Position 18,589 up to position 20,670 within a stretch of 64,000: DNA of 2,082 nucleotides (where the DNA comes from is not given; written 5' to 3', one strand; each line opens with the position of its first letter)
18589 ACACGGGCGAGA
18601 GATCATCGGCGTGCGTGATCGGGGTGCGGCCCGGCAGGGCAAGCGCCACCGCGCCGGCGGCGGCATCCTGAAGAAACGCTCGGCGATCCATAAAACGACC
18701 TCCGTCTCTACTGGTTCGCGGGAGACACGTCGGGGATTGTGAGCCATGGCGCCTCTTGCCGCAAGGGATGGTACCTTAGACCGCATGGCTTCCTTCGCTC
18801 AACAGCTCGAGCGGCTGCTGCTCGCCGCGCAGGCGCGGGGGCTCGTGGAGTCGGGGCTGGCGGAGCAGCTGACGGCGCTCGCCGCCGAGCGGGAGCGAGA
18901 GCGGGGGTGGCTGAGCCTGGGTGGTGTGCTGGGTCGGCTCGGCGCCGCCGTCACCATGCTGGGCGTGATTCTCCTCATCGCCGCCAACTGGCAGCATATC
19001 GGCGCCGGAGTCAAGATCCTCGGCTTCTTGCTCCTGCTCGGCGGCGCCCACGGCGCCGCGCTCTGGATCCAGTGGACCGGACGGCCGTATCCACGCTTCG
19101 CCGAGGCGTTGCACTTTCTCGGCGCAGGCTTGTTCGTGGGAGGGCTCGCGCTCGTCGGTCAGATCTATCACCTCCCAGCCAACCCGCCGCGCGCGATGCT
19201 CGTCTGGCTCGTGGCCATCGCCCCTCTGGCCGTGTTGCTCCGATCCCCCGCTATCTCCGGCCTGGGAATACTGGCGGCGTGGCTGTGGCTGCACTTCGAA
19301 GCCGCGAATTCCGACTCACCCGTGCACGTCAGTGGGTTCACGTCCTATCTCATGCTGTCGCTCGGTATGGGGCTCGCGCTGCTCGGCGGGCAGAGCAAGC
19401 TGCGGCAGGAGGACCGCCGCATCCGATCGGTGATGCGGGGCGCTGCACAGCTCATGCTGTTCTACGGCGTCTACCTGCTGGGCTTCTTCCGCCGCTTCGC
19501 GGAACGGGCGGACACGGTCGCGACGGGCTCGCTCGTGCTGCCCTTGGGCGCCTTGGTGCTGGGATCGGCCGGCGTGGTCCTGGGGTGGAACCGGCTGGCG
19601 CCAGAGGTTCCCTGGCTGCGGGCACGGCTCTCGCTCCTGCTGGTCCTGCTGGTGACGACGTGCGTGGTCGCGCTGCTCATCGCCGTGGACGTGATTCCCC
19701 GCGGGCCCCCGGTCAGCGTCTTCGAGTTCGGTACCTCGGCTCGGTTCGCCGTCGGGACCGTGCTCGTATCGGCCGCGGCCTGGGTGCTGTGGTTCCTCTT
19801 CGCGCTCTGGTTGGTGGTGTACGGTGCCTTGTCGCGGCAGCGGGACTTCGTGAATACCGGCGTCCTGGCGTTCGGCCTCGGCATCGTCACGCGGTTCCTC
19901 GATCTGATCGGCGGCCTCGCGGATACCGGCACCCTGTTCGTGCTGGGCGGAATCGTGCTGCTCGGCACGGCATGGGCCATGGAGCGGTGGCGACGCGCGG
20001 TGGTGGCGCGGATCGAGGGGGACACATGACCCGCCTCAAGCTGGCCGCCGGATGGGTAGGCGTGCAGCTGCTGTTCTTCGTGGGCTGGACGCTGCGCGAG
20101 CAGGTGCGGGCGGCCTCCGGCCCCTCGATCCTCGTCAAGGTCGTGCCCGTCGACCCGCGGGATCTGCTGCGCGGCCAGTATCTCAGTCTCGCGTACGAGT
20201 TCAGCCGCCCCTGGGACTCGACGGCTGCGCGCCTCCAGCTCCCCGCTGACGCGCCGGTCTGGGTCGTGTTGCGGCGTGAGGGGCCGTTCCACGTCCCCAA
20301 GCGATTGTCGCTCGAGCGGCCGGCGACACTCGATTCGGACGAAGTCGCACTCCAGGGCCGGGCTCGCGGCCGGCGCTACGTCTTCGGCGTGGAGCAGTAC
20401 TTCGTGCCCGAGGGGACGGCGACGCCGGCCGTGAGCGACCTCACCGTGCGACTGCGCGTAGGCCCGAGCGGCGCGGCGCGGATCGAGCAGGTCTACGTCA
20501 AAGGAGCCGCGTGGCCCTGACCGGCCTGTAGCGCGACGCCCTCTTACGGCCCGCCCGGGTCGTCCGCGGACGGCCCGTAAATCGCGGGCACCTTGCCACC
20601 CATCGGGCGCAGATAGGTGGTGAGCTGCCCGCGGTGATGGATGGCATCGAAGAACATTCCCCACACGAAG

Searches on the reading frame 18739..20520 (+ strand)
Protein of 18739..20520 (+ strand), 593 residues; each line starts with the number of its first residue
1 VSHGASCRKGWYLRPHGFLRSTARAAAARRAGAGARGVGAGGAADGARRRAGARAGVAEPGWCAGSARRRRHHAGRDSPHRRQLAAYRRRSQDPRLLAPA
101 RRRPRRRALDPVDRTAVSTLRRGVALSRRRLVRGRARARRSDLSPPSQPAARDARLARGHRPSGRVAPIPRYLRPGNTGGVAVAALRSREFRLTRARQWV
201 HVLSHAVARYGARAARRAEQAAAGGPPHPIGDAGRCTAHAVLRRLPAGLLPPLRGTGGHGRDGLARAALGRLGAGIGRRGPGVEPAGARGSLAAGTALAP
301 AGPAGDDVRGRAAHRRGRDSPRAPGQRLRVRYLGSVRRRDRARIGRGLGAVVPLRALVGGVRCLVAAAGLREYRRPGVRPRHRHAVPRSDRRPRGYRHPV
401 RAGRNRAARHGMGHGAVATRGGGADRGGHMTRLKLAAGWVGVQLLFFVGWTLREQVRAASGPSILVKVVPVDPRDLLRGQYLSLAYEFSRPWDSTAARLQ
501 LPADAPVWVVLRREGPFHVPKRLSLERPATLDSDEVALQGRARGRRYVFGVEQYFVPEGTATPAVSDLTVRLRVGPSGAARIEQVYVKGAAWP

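Call 55: search_protein_families(library=pfam, proteins=[window:18739-20520:+], max_evalue=0.00001)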
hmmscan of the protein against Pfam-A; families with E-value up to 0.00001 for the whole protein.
window:18739-20520:+ (593 aa): 1 family
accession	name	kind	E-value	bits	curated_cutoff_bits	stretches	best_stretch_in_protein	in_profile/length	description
PF14345.11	GDYXXLXY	-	2.6e-26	92.7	27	1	443-584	1-152/153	GDYXXLXY protein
